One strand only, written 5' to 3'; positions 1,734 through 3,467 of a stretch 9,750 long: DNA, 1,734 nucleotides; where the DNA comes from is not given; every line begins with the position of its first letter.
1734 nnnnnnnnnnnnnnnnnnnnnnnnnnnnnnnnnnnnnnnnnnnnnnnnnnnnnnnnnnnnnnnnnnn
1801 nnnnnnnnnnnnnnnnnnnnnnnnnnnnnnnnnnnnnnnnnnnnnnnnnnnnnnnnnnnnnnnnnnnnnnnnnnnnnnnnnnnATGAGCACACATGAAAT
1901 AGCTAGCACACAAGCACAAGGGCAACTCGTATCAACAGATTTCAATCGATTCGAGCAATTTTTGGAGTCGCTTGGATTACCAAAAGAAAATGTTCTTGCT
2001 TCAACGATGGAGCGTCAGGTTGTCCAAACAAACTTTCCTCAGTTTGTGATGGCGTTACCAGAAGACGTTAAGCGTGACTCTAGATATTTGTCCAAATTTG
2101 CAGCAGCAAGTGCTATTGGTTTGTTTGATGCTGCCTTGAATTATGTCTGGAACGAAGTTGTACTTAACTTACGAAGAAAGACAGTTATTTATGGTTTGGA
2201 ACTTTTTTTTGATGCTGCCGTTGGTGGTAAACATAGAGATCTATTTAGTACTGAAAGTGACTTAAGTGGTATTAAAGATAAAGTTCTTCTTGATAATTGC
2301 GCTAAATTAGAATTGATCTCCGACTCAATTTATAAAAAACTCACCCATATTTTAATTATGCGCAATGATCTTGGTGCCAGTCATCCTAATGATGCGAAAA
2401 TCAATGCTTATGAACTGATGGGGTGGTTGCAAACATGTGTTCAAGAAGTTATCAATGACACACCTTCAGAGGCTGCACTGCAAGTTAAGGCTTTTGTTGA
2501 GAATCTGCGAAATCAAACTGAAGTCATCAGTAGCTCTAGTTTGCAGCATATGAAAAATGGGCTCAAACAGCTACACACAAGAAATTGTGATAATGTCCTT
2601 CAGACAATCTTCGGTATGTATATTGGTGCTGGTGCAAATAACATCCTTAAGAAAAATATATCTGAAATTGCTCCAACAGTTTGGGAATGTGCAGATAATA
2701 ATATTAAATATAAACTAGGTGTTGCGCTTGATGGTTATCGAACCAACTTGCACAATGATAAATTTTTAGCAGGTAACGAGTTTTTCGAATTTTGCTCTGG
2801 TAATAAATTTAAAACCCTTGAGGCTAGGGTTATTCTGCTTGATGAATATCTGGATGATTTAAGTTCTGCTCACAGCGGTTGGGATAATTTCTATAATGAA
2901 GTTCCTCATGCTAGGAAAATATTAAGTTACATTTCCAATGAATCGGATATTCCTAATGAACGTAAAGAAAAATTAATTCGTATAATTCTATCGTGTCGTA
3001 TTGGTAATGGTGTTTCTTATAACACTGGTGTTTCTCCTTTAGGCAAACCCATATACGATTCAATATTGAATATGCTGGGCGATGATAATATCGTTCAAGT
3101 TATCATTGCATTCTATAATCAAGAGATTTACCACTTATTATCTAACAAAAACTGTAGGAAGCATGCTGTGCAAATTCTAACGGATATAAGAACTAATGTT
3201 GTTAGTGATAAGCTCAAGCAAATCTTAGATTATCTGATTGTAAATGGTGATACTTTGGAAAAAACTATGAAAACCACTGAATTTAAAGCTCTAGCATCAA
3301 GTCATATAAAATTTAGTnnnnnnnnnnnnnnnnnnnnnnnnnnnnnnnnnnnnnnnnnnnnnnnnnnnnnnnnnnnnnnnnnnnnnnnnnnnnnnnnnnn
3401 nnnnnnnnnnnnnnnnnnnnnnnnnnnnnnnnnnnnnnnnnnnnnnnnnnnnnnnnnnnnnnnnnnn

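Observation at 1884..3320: AT-rich 478-aa cargo gene between tail gene D and ogr: candidate undescribed single-gene anti-phage system with an HEPN-like motif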

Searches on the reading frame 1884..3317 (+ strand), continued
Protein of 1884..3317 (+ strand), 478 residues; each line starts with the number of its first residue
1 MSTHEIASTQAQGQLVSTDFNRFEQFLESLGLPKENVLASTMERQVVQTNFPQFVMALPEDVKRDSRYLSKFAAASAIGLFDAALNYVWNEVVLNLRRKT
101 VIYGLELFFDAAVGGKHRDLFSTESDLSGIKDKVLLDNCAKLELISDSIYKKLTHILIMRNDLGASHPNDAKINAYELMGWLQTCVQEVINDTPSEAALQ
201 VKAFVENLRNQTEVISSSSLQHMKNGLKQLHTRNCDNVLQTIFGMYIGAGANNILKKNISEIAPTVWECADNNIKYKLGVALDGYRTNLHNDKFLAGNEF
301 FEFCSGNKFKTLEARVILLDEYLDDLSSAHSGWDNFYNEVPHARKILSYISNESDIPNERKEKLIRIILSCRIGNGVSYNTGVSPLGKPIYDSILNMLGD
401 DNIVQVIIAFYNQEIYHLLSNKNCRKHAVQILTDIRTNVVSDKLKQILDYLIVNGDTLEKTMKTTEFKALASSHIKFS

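Call 50: search_protein_families(library=pfam, alignment_id=A2, max_evalue=0.1)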
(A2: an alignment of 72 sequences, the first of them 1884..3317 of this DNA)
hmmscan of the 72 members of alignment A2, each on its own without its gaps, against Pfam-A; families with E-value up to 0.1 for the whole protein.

A. member 1, window:1884-3317:+ (478 aa): 2 families
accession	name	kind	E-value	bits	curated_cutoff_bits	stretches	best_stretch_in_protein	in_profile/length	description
PF10157.14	BORCS6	-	0.058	14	35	0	196-246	18-67/101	BLOC-1-related complex sub-unit 6 C-terminal helix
PF18534.6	HBD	-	0.069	13.8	32.9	0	317-366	5-55/84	Helical bundle domain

B. families by the number of members that match (of 72 scanned): 41 families (the first 25 are shown)
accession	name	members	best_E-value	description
PF00912.28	Transgly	2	0.025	Transglycosylase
PF07929.16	PRiA4_ORF3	1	8.8e-06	Plasmid pRiA4b ORF-3-like protein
PF23254.1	KH_PARP14_8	1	0.0052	PARP14-like, eighth type I KH domain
PF03727.22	Hexokinase_2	1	0.0069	Hexokinase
PF13643.11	DUF4145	1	0.0072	Domain of unknown function (DUF4145)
PF14297.12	Lin1244_N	1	0.0097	Lin1244/Lin1753-like, N-terminal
PF02947.19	Flt3_lig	1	0.011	flt3 ligand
PF21835.1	YIEGIA_cap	1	0.013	Capping complex subunit for YIEGIA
PF04353.18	Rsd_AlgQ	1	0.014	Regulator of RNA polymerase sigma(70) subunit, Rsd/AlgQ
PF15571.11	Imm44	1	0.015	Immunity protein 44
PF13872.12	AAA_34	1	0.018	P-loop containing NTP hydrolase pore-1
PF21411.2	Rap1_C_Sp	1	0.018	S. pombe DNA-binding protein Rap1, C-terminal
PF06254.16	YdaT_toxin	1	0.022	Bacterial toxin ydaT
PF08245.18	Mur_ligase_M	1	0.026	Mur ligase middle domain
PF14764.12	SPG48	1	0.026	AP-5 complex subunit, vesicle trafficking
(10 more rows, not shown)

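Call 82: find_encoding_contigs(protein=P0002, flank=8000, max_places=2)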
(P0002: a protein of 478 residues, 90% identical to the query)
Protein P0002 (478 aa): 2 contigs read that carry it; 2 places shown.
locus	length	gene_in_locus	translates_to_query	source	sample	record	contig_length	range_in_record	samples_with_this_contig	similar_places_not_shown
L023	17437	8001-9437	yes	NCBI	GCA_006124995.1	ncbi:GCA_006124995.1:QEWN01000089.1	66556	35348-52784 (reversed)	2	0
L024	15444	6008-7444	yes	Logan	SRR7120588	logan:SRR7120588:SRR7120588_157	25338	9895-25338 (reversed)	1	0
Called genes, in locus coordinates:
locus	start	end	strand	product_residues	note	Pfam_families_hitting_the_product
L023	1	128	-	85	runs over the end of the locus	PF04277:OAD_gamma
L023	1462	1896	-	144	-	PF01797:Y1_Tnp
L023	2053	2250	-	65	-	PF02599:CsrA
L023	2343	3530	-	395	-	PF00696:AA_kinase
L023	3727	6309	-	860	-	PF01411:tRNA-synt_2c, PF07973:tRNA_SAD, PF02272:DHHA1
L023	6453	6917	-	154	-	PF21982:RecX_HTH1, PF02631:RecX_HTH2, PF21981:RecX_HTH3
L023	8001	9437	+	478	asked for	-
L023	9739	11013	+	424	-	-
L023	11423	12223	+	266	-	-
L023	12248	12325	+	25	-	-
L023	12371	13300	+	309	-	-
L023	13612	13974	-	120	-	-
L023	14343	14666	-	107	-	-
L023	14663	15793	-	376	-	-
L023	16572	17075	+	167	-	-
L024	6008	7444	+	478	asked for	-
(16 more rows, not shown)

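Call 83: find_encoding_contigs(protein=P0056, flank=8000, max_places=2)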
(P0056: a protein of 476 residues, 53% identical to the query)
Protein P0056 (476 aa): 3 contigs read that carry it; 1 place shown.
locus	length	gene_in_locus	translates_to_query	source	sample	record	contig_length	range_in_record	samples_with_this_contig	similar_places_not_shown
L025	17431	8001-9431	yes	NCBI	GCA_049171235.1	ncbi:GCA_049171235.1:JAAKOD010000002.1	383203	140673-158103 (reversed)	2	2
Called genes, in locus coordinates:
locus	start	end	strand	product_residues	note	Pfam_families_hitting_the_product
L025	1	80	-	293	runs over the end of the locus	PF02811:PHP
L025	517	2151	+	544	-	PF04715:, PF00425:Chorismate_bind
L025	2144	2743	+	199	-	PF00117:GATase, PF07722:Peptidase_C26 (weak)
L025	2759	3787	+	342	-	PF02885:Glycos_trans_3N, PF00591:Glycos_transf_3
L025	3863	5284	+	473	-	PF00218:IGPS, PF00697:PRAI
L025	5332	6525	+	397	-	PF00291:PALP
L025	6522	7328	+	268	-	PF00290:Trp_syntA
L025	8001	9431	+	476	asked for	-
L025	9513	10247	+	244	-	-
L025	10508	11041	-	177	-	PF04307:YdjM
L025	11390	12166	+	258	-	PF09825:BPL_N (weak), PF07685:GATase_3 (faint), PF09825:BPL_N (weak)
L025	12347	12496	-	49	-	-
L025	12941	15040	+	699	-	-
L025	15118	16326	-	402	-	PF01773:Nucleos_tra2_N, PF07670:Gate, PF07662:Nucleos_tra2_C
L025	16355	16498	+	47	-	-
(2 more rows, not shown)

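Call 84: find_encoding_contigs(protein=P0062, flank=8000, max_places=2)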
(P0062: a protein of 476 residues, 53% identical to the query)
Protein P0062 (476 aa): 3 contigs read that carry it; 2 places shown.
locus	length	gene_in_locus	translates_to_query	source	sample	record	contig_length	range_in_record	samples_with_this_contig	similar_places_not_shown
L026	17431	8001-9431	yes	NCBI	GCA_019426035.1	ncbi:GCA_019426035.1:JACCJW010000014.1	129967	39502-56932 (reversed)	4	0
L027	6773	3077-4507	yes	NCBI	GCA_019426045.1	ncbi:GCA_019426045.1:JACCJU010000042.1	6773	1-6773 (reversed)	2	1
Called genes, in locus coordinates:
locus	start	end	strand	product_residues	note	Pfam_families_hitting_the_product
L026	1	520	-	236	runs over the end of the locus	PF00717:Peptidase_S24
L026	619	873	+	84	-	-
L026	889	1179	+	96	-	-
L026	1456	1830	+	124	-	-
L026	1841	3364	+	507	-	PF00270:DEAD, PF04851:ResIII, PF00271:Helicase_C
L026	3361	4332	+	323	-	PF08273:Zn_Ribbon_Prim, PF23639:DUF7146, PF13362:Toprim_3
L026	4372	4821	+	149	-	-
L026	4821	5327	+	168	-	PF05766:NinG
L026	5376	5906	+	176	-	PF06576:DUF1133, PF06530:Phage_antitermQ (faint)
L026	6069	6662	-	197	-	-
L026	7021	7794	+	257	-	-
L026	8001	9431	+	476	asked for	-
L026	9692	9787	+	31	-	-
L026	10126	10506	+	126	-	PF05666:YcgJ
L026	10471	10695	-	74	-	-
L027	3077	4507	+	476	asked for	-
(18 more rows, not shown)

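Call 101: search_protein_families(library=padloc, proteins=[P0262, P0252, P0256, P0233, P0247, P0250, P0215, P0214, P0192], max_evalue=1)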
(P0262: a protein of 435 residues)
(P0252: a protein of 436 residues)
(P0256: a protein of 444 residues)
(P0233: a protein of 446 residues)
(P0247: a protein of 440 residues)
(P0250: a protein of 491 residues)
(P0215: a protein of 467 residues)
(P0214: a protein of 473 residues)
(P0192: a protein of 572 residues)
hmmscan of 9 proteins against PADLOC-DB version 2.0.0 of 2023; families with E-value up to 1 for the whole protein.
P0262 (435 aa): 0 families

P0252 (436 aa): 0 families

P0256 (444 aa): 0 families

P0233 (446 aa): 0 families

P0247 (440 aa): 0 families

P0250 (491 aa): 0 families

P0215 (467 aa): 0 families

P0214 (473 aa): 0 families

P0192 (572 aa): 0 families

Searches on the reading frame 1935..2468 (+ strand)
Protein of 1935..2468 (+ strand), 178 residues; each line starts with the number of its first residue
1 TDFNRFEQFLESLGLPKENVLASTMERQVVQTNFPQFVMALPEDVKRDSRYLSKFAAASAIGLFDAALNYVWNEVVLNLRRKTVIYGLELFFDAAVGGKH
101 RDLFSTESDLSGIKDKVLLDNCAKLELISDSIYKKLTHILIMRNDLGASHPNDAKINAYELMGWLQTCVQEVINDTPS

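Call 65: predict_structure(alignment_id=A3)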
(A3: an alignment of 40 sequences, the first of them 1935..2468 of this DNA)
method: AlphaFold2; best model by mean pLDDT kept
length: 178 residues; sequences in the alignment: 40
mean_pLDDT: 93.1   pTM: 0.88
mean pLDDT of the five models: 93.1, 92.1, 92.0, 91.9, 91.3
residues with pLDDT >= 90: 148; 70-90: 23; 50-70: 7; < 50: 0
segments of 3 or more residues with pLDDT < 50: none
pLDDT, mean of each block of 10 residues (from residue 1): 79 91 95 96 95 97 95 98 95 92 95 97 97 98 82 87 98 89
secondary structure, 60 per line:
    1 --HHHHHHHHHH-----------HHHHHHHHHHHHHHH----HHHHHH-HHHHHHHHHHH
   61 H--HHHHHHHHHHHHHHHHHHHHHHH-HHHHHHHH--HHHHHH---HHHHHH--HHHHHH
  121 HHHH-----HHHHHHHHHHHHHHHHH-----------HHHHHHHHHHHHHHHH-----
elements in order: H3-12 H24-38 H43-48 H50-61 H64-86 H88-95 H98-103 H107-112 H115-124 H130-146 H158-173

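Call 69: search_solved_structures(query=A3, max_evalue=10)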
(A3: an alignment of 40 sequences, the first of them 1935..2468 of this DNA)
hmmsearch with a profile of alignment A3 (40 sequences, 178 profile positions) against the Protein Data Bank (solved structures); distinct sequences matched with E-value up to 10: 0.

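Call 77: fold_search(model_id=the predicted structure, library=pdb)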
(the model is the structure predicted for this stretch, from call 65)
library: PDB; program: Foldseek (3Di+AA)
matches with E <= 10: 118; with E <= 0.001: 0
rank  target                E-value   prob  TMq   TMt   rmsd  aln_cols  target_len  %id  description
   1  4yjj_B                9.5e-01  0.15  0.25  0.26  12.4       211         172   11  Crystal structure of Phycocyanin from marine cyanobacterium Phormidium rubidum sp. A09DM (released 2016-03-09)
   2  3brj_B                1.3e+00  0.47  0.36  0.37   6.3       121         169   24  Crystal structure of mannitol operon repressor (MtlR) from Vibrio parahaemolyticus RIMD 2210633 (released 2008-01-15)
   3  2hsb                  1.3e+00  0.35  0.33  0.43  11.8       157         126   13  Crystal structure of a hepn domain containing protein (af_0298) from archaeoglobus fulgidus at 1.95 A resolution (released 2006-08-15)
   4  7bxo_H                1.3e+00  0.33  0.32  0.41   9.4       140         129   15  Crystal structure of the toxin-antitoxin with AMP-PNP (released 2020-09-30)
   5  6m6w_B                1.3e+00  0.51  0.37  0.47  10.6       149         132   11  Crystal structure the toxin-antitoxin MntA-HpeT mutant-Y104A (released 2020-09-30)
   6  5yep_B                1.5e+00  0.41  0.36  0.45   7.5       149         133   12  Crystal structure of SO_3166-SO_3165 from Shewanella oneidensis (released 2018-03-28)
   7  2q00_B                1.6e+00  0.25  0.30  0.39   7.7       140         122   11  Crystal structure of the P95883_SULSO protein from Sulfolobus solfataricus. NESG target SsR10. (released 2007-05-29)
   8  7bxo_D                1.8e+00  0.28  0.32  0.41   9.1       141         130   16  Crystal structure of the toxin-antitoxin with AMP-PNP (released 2020-09-30)
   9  6m6w_G                2.0e+00  0.41  0.39  0.49   7.4       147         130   11  Crystal structure the toxin-antitoxin MntA-HpeT mutant-Y104A (released 2020-09-30)
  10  4ga1                  2.1e+00  0.05  0.15  0.17  18.1       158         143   14  Structure of the N-terminal domain of Nup358 (released 2012-09-26)
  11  6m6w_H                2.3e+00  0.18  0.28  0.37  11.5       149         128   14  Crystal structure the toxin-antitoxin MntA-HpeT mutant-Y104A (released 2020-09-30)
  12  6m6u_D                2.4e+00  0.28  0.34  0.43   8.7       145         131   12  Crystal structure the toxin-antitoxin MntA-HpeT mutant-D39ED41E (released 2020-09-30)
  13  7bxo_F                2.4e+00  0.20  0.32  0.40   9.0       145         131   15  Crystal structure of the toxin-antitoxin with AMP-PNP (released 2020-09-30)
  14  5zr1_F                2.4e+00  0.05  0.18  0.19  19.6       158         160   11  Saccharomyces Cerevisiae Origin Recognition Complex Bound to a 72-bp Origin DNA containing ACS and B1 element (released 2018-07-11)
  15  1wwp_A                2.5e+00  0.21  0.28  0.39  10.3       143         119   12  Crystal structure of ttk003001694 from Thermus Thermophilus HB8 (released 2005-07-12)
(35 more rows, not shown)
